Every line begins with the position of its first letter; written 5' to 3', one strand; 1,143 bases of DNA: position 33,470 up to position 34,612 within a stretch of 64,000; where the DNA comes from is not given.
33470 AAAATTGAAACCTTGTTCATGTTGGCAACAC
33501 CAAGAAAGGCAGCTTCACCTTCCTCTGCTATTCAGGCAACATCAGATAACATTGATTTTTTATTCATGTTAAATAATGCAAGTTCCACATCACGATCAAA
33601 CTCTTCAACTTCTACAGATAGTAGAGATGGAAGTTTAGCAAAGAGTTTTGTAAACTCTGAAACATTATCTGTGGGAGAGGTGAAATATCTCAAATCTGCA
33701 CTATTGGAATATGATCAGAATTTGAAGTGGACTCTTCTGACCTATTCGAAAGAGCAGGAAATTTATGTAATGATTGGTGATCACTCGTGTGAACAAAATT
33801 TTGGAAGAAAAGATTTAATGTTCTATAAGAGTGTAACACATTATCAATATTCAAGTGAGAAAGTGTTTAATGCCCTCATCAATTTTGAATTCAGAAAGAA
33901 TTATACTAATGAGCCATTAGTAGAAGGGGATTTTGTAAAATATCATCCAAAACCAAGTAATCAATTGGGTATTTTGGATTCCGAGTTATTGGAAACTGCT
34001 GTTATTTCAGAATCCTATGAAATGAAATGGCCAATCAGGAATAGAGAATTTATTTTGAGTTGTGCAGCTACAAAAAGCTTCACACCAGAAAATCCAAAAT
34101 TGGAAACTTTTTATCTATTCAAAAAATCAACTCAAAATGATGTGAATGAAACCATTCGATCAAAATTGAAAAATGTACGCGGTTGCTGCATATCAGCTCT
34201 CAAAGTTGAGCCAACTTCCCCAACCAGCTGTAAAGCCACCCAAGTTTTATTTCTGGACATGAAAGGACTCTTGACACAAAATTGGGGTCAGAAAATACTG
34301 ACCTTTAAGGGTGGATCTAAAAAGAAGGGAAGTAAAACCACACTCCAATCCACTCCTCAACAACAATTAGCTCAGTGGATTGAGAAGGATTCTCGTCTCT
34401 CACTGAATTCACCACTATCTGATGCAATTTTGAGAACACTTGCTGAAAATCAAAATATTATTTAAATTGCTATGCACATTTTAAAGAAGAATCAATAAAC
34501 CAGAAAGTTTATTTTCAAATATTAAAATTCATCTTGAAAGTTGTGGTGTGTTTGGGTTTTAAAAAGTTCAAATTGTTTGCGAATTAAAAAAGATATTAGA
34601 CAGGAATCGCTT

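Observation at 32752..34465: RGS domain fused to a START/Bet v1-like lipid-binding domain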

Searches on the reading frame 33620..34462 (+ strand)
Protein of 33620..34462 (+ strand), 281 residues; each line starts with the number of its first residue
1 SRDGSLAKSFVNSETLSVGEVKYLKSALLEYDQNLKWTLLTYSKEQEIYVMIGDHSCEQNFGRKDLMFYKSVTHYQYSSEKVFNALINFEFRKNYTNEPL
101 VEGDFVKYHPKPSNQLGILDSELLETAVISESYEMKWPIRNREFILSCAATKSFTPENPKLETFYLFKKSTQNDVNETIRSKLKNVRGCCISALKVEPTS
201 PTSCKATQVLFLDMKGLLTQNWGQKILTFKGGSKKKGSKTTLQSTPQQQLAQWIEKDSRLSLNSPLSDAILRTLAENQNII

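Call 22: search_protein_representatives(protein=window:33620-34462:+)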
Query: 281 residues. Proteins with E-value up to 0.001 (for the whole library): 12; up to 1e-10: 2; up to 1e-30: 2. The best 12 are listed.
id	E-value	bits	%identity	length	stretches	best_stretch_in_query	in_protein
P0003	4.7e-79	281.7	59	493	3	9-159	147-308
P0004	1.4e-63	230.9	88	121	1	67-188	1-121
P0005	5.1e-10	55.4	27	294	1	12-223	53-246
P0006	1.7e-08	50.4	27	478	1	17-226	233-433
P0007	1.2e-06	44.3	27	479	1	11-229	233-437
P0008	2.8e-06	43.1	31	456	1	11-150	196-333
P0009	3.5e-06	42.8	28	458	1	13-219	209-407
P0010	7.4e-06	41.7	29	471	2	124-218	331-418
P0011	3.1e-05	39.7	28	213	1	127-242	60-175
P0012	3.5e-05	39.5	26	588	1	36-233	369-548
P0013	1.7e-04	37.2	24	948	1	12-232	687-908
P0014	3.0e-04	36.5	31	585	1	67-212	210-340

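Call 23: search_protein_families(library=pfam, proteins=[P0005, P0006, P0007, P0008, P0009, P0010, P0011, P0012, P0013, P0014], max_evalue=1)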
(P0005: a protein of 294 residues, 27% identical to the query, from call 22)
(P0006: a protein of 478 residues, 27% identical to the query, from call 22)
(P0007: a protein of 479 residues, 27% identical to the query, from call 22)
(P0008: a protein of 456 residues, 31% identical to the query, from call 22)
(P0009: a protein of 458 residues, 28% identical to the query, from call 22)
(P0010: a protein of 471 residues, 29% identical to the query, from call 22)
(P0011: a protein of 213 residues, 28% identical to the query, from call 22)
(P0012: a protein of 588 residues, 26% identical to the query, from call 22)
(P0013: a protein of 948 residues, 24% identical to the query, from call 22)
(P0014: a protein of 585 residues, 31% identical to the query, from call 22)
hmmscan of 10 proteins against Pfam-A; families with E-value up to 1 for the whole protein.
P0005 (294 aa): 1 family
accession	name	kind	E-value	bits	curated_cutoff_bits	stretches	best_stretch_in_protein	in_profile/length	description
PF01852.25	START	-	1.4e-08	34.8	22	1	117-266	57-202/207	START domain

P0006 (478 aa): 4 families
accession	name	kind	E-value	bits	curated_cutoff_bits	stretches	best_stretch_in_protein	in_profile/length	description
PF00615.24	RGS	-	1.3e-12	48.5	23.9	1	20-99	2-81/117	Regulator of G protein signaling domain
PF01852.25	START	-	2.3e-05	24.3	22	1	328-454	89-206/207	START domain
PF24746.1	DUF7694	-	0.12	12.7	27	1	228-261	18-51/66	Domain of unknown function (DUF7694)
PF16869.10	CNDH2_M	-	0.19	12.9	27.6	1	84-158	35-109/139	Condensin II complex subunit CAP-H2 or CNDH2, mid domain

P0007 (479 aa): 2 families
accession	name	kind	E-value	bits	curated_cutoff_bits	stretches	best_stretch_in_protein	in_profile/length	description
PF00615.24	RGS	-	1.3e-18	67.9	23.9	2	22-100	2-80/117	Regulator of G protein signaling domain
PF01852.25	START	-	0.15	11.9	22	1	341-452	90-203/207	START domain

P0008 (456 aa): 5 families
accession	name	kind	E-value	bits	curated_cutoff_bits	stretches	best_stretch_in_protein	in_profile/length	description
PF00615.24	RGS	-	3.1e-13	50.6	23.9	1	21-166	1-117/117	Regulator of G protein signaling domain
PF22088.1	HIT-like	-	0.00026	21.1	27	1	301-347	51-97/162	HIT-related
PF01852.25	START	-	0.0014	18.5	22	1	210-431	10-204/207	START domain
PF24968.1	DUF7770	-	0.043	14.2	24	0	61-107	42-87/150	Domain of unknown function (DUF7770)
PF18303.6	Saf_2TM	-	0.071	13.4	29.5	1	57-106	90-140/152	SAVED-fused 2TM effector domain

P0009 (458 aa): 4 families
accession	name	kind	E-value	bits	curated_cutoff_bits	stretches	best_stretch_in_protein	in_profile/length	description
PF00615.24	RGS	-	2.8e-15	57.2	23.9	1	22-177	2-117/117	Regulator of G protein signaling domain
PF01852.25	START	-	4.8e-05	23.3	22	1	221-435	10-206/207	START domain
PF20220.3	ABC_toxin_N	-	0.11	12.8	27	1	51-116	12-76/122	ABC toxin N-terminal region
PF05669.17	Med31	-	0.53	10.8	25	1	28-72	30-75/95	SOH1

P0010 (471 aa): 3 families
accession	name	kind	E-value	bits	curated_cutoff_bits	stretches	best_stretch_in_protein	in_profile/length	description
PF00615.24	RGS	-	2.6e-16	60.5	23.9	1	21-136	1-117/117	Regulator of G protein signaling domain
PF01852.25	START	-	0.0056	16.5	22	1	345-443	104-202/207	START domain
PF03364.25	Polyketide_cyc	-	0.2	12.3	23.4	0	391-430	77-117/126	Polyketide cyclase / dehydrase and lipid transport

P0011 (213 aa): 2 families
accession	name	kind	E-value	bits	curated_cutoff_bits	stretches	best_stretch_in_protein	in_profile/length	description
PF01852.25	START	-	1.2e-08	35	22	1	22-180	58-206/207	START domain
PF00667.26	FAD_binding_1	-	0.2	11.7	32.3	1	132-179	92-139/222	FAD binding domain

P0012 (588 aa): 2 families
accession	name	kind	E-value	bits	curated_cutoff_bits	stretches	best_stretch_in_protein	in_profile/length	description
PF01852.25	START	-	1.7e-07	31.2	22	1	364-561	15-205/207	START domain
PF00615.24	RGS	-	0.031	15.1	23.9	0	49-153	1-64/117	Regulator of G protein signaling domain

P0013 (948 aa): 3 families
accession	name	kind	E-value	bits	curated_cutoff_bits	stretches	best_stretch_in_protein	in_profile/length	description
PF01852.25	START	-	0.00039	20.3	22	1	712-922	19-205/207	START domain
PF00615.24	RGS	-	0.011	16.6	23.9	1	604-654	69-117/117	Regulator of G protein signaling domain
PF11932.13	DUF3450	-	0.22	11.2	32.6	1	421-470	77-124/241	Protein of unknown function (DUF3450)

P0014 (585 aa): 6 families
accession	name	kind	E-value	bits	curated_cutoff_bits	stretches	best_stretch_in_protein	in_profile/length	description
PF04940.18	BLUF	-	3.5e-19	69.1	25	1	434-528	1-92/92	Sensors of blue-light using FAD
PF01852.25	START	-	3e-07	30.5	22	1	207-315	41-145/207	START domain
PF00615.24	RGS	-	3.9e-05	24.5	23.9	1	18-119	3-116/117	Regulator of G protein signaling domain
PF24787.1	TEX47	-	0.0011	19.1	25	1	434-537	2-113/192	Testis-expressed protein 47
PF07555.19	NAGidase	-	0.036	13.8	25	1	115-180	150-215/295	beta-N-acetylglucosaminidase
PF11291.13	DUF3091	-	0.051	14.2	25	1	229-280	7-58/100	Protein of unknown function (DUF3091)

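Call 27: search_solved_structures(query=A2, max_evalue=10, show_alignments=2)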
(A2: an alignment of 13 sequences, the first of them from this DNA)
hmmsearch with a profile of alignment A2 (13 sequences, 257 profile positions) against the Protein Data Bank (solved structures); distinct sequences matched with E-value up to 10: 11.
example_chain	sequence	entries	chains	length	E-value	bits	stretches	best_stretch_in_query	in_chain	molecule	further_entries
6ser_A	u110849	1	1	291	1.5e-09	41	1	76-233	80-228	START domain-containing protein 10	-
5zyg_A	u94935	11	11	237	0.0024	20.6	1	75-232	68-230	LIPID-TRANSFER PROTEIN CERT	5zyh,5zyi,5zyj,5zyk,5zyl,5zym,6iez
5jjd_B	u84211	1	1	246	0.0026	20.5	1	75-232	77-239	Collagen type IV alpha-3-binding protein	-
2e3m_A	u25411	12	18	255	0.0031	20.2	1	75-232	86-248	Lipid-transfer protein CERT | Goodpasture antigen binding protein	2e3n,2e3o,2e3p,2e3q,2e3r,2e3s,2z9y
2z9z_A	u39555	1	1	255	0.0037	20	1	75-232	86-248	Lipid-transfer protein CERT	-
3p0l_A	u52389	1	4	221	0.0068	19.1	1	165-221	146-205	Steroidogenic acute regulatory protein, mitochondrial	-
2pso_A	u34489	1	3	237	0.47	13.1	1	120-206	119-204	StAR-related lipid transfer protein 13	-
3sjm_A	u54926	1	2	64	0.52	12.9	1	7-61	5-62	Telomeric repeat-binding factor 2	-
2r55_A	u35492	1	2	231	0.79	12.3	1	170-231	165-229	StAR-related lipid transfer protein 5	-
9rue_A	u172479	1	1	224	0.96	12.1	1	148-216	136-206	StAR-related lipid transfer protein 3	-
5i9j_A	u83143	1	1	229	1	12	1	148-215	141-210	StAR-related lipid transfer protein 3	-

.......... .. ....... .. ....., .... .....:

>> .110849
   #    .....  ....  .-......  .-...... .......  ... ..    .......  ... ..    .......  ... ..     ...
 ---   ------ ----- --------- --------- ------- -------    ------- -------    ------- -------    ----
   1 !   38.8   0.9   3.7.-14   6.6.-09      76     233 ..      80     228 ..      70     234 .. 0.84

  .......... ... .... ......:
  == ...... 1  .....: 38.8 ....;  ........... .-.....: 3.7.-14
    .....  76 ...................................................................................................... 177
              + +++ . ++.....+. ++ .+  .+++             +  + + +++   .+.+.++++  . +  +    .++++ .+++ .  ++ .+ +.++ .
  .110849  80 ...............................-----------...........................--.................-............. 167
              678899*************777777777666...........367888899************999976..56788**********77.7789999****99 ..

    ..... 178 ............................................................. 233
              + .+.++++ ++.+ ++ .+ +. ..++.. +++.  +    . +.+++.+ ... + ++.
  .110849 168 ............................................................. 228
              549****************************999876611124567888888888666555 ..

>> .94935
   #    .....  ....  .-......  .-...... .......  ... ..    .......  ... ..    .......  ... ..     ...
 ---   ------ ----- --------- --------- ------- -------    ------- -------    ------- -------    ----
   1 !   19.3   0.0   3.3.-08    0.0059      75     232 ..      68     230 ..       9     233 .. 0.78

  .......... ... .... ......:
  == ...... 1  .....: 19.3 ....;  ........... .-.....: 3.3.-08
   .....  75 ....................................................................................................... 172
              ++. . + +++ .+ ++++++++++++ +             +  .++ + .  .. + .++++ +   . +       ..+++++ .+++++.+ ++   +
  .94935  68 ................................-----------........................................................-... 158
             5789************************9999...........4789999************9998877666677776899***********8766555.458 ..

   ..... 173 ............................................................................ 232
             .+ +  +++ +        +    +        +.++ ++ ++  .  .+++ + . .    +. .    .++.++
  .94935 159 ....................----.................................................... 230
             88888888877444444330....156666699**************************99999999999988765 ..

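Call 28: find_homologous_proteins(query=A2, max_evalue=0.001)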
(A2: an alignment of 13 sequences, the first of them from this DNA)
Query A2 (13 sequences) (281 aa, profile of the alignment): 5 proteins with E <= 0.001 among 3655 candidates.
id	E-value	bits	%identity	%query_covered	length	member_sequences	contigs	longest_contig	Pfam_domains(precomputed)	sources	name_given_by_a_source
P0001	4.5e-80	287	89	99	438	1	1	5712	PF00615.25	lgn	-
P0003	1.6e-79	285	46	96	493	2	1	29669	PF00615.25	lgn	-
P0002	5.0e-78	280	50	97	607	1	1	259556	PF00615.25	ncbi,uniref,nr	ncbi:hypothetical protein C9374_011133 [Naegleria lovaniensis]|uniref:RGS domain-containing protein 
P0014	2.0e-65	239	28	53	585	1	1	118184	PF01852.26,PF04940.19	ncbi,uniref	ncbi:hypothetical protein AKO1_009658 [Acrasis kona]|uniref:BLUF domain-containing protein n=1 Tax=A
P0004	1.4e-29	121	87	43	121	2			-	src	-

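Call 29: list_cluster_members(proteins=[P0005, P0006, P0007, P0008, P0009, P0010, P0011, P0012, P0013, P0003])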
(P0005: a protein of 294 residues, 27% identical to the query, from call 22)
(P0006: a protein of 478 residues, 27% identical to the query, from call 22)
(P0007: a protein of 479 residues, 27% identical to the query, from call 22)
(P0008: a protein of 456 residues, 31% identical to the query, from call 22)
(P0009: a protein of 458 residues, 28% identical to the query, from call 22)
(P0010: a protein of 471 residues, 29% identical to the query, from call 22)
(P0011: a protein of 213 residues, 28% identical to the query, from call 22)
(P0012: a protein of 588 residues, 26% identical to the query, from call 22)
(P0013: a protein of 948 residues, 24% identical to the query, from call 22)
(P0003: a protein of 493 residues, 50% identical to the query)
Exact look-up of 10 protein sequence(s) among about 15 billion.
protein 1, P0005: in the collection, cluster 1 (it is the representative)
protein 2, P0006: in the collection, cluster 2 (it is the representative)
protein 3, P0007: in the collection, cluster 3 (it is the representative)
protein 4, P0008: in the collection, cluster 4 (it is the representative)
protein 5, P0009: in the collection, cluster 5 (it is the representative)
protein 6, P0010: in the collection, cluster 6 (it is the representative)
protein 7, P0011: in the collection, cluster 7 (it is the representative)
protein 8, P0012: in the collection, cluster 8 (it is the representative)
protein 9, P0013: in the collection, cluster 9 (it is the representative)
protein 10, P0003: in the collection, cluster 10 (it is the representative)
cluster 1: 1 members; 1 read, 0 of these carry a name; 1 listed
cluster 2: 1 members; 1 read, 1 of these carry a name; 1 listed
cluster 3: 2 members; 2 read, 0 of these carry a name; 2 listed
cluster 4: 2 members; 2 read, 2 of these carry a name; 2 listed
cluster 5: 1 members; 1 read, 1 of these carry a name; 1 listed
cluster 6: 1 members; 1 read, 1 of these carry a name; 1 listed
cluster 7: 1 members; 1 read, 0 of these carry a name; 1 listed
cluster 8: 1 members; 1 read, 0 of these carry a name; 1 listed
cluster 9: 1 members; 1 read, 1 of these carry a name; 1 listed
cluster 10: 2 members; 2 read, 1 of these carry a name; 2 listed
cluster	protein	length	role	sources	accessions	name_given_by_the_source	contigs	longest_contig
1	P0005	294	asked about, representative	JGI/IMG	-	-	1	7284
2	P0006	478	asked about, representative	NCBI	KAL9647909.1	hypothetical protein ABK040_008180 [Willaertia magna]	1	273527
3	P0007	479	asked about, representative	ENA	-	-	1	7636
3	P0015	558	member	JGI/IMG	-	-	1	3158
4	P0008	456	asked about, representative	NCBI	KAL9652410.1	hypothetical protein ABK040_012065 [Willaertia magna]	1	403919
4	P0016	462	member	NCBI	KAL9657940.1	hypothetical protein ABK040_015995 [Willaertia magna]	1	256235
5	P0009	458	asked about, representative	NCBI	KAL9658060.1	hypothetical protein ABK040_012298 [Willaertia magna]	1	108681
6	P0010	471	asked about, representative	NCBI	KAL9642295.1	hypothetical protein ABK040_007294 [Willaertia magna]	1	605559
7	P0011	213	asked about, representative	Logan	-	-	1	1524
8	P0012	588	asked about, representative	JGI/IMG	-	-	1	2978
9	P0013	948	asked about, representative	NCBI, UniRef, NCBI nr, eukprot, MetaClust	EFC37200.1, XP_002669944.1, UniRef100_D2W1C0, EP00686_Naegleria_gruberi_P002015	predicted protein [Naegleria gruberi] | Predicted protein n=1 Tax=Naegleria gruberi TaxID=5762 RepID=D2W1C0_NAEGR | uncharacterized protein NAEGRDRAFT_53933 [Naegleria gruberi]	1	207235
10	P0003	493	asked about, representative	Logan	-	-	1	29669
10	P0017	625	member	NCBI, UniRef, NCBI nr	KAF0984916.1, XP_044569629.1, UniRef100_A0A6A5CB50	hypothetical protein FDP41_000815 [Naegleria fowleri] | RGS domain-containing protein n=1 Tax=Naegleria fowleri TaxID=5763 RepID=A0A6A5CB50_NAEFO | uncharacterized protein FDP41_000815 [Naegleria fowleri]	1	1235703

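Call 33: search_solved_structures(query=A3, max_evalue=10, show_alignments=2)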
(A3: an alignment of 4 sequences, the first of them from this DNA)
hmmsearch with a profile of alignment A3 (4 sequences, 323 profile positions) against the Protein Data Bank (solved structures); distinct sequences matched with E-value up to 10: 0.

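Call 38: predict_structure(alignment_id=A2)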
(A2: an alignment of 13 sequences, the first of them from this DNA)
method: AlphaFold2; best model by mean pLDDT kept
length: 281 residues; sequences in the alignment: 13
mean_pLDDT: 71.8   pTM: 0.77
mean pLDDT of the five models: 71.8, 68.0, 66.7, 64.5, 63.9
residues with pLDDT >= 90: 41; 70-90: 137; 50-70: 55; < 50: 48
segments of 3 or more residues with pLDDT < 50: 1-9, 176-178, 216-221, 224-249
pLDDT, mean of each block of 10 residues (from residue 1): 39 80 80 61 70 79 78 85 88 76 89 66 89 73 88 80 91 58 67 91 88 57 46 33 43 52 79 85 66
secondary structure, 60 per line:
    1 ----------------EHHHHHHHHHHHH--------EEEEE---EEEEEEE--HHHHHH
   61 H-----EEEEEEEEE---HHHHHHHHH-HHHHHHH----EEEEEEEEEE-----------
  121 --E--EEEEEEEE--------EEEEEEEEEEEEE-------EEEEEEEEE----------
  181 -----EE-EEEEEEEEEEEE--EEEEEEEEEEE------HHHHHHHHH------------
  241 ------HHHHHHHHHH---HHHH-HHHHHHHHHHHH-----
elements in order: H18-29 E38-42 E46-52 H55-61 E67-75 H79-87 H89-95 E100-109 E126-133 E142-154 E162-170 E189-200 E203-213 H220-228 H247-256 H260-263 H265-276

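Call 40: fold_search(model_id=the predicted structure, library=pdb)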
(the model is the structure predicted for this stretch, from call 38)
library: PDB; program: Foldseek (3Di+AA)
matches with E <= 10: 1422; with E <= 0.001: 65
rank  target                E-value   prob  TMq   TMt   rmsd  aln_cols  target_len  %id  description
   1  2e3r_B                3.4e-11  1.00  0.54  0.65   6.1       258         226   13  Crystal structure of CERT START domain in complex with C18-ceramide (P1) (released 2007-12-18)
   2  3h3q_B                3.4e-11  1.00  0.55  0.65   6.1       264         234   13  Crystal structure of the CERT START domain in complex with HPA-13 (released 2010-03-02)
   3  2z9z                  3.4e-11  1.00  0.55  0.64   6.6       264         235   13  Crystal structure of CERT START domain(N504A mutant), in complex with C10-diacylglycerol (released 2008-02-12)
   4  5zyh                  3.8e-11  1.00  0.56  0.67   5.1       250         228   14  Crystal structure of CERT START domain in complex with compound E5 (released 2019-02-27)
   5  2e3p_A                4.8e-11  1.00  0.54  0.62   5.9       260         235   13  Crystal structure of CERT START domain in complex with C16-cearmide (P1) (released 2007-12-18)
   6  2e3o                  7.3e-11  1.00  0.54  0.64   5.5       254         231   14  Crystal structure of CERT START domain in complex with C16-ceramide (P212121) (released 2007-12-18)
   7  5zyj                  8.7e-11  1.00  0.49  0.59  10.2       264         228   16  Crystal structure of CERT START domain in complex with compound E16A (released 2019-02-27)
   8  2e3m                  1.1e-10  1.00  0.55  0.64   5.5       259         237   13  Crystal structure of CERT START domain (released 2007-12-18)
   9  5zyk                  1.2e-10  1.00  0.52  0.62   6.3       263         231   12  Crystal structure of CERT START domain in complex with compound E25 (released 2019-02-27)
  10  2e3r_A                1.2e-10  1.00  0.52  0.63   7.1       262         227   13  Crystal structure of CERT START domain in complex with C18-ceramide (P1) (released 2007-12-18)
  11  5jjd_B                1.4e-10  1.00  0.55  0.65   6.0       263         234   13  crystal structure of the ceramide transfer protein PH and START domain complex (released 2017-07-05)
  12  6iez                  1.6e-10  1.00  0.53  0.62   5.7       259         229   13  Crystal structure of CERT START domain in complex with compound B16 (released 2019-02-27)
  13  5zyi                  2.2e-10  1.00  0.50  0.60   9.0       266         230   15  Crystal structure of CERT START domain in complex with compound E16 (released 2019-02-27)
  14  2e3n                  2.6e-10  1.00  0.54  0.64   6.3       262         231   13  Crystal structure of CERT START domain in complex with C6-ceramide (P212121) (released 2007-12-18)
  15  6j81                  2.8e-10  1.00  0.50  0.61   9.4       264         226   14  Crystal structure of CERT START domain in complex with compound E14 (released 2019-02-27)
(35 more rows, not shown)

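Call 52: search_protein_families(library=pfam, proteins=[P0017], max_evalue=0.1)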
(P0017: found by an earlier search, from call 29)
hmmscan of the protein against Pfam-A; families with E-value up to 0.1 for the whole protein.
P0017 (625 aa): 1 family
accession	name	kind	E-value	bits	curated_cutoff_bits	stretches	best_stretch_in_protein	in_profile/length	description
PF00615.24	RGS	-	6.1e-12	46.4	23.9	1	37-228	2-117/117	Regulator of G protein signaling domain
